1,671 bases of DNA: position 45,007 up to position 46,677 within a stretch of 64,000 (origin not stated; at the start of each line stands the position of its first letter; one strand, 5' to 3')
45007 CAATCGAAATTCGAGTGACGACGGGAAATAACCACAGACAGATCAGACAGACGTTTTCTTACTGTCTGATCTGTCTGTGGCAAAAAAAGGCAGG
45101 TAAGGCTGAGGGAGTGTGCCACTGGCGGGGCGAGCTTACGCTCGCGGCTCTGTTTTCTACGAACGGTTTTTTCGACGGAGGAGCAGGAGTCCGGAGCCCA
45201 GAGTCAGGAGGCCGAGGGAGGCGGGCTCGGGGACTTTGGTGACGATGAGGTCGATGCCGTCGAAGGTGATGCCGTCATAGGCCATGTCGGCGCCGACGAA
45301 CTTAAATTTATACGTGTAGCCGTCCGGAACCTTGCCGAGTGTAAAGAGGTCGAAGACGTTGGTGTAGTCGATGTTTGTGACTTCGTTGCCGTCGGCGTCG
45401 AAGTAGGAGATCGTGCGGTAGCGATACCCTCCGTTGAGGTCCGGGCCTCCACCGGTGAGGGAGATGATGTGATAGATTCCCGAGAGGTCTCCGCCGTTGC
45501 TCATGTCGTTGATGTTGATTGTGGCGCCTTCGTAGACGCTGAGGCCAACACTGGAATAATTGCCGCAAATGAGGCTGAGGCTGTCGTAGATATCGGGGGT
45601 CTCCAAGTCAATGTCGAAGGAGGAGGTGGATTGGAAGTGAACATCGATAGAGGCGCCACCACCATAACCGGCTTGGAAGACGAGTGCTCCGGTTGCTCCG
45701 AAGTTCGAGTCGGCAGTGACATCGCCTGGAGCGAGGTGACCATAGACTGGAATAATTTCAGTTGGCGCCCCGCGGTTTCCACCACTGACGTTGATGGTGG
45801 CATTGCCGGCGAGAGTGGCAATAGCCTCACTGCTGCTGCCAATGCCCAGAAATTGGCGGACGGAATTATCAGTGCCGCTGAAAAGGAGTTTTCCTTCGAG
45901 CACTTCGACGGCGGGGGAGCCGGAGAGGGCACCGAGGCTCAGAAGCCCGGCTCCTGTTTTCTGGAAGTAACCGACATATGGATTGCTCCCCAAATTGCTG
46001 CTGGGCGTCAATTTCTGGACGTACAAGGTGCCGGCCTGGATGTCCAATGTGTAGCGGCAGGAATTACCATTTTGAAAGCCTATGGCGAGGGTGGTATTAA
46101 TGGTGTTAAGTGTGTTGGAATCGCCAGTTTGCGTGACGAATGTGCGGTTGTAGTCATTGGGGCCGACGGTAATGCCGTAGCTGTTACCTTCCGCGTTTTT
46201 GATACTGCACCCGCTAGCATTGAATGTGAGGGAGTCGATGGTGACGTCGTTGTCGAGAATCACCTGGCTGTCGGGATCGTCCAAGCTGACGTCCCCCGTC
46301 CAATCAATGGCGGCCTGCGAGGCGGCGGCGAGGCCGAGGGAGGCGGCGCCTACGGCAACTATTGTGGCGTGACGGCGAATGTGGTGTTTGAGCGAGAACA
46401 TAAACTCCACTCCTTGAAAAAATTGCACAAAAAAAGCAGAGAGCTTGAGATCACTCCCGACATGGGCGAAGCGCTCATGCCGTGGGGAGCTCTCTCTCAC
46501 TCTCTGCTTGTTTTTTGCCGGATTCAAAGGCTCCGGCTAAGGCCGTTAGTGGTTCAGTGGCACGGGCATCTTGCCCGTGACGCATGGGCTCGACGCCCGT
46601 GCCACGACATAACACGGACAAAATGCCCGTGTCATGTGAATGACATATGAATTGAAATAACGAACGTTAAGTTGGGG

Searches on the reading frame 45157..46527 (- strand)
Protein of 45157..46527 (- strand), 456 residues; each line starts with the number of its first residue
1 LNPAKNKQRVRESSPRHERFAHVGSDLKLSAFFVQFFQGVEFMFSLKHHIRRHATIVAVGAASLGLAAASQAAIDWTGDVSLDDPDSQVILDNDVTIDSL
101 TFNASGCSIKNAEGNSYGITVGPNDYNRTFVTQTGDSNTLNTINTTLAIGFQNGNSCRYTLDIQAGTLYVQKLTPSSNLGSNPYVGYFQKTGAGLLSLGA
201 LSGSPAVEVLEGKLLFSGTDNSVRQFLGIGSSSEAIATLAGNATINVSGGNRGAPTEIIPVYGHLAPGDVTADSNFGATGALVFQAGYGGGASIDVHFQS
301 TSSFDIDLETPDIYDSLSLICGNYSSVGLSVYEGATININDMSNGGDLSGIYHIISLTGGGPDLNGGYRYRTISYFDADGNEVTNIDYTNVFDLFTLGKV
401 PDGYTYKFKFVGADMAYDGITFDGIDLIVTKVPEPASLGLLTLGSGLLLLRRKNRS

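Call 89: search_protein_families(library=pfam, proteins=[window:45157-46527:-], max_evalue=0.001)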
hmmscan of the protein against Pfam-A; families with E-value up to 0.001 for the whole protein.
window:45157-46527:- (456 aa): 1 family
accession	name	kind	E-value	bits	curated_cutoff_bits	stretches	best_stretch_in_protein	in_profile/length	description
PF07589.16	PEP-CTERM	-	0.00068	20.1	20.7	1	432-453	2-24/24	PEP-CTERM motif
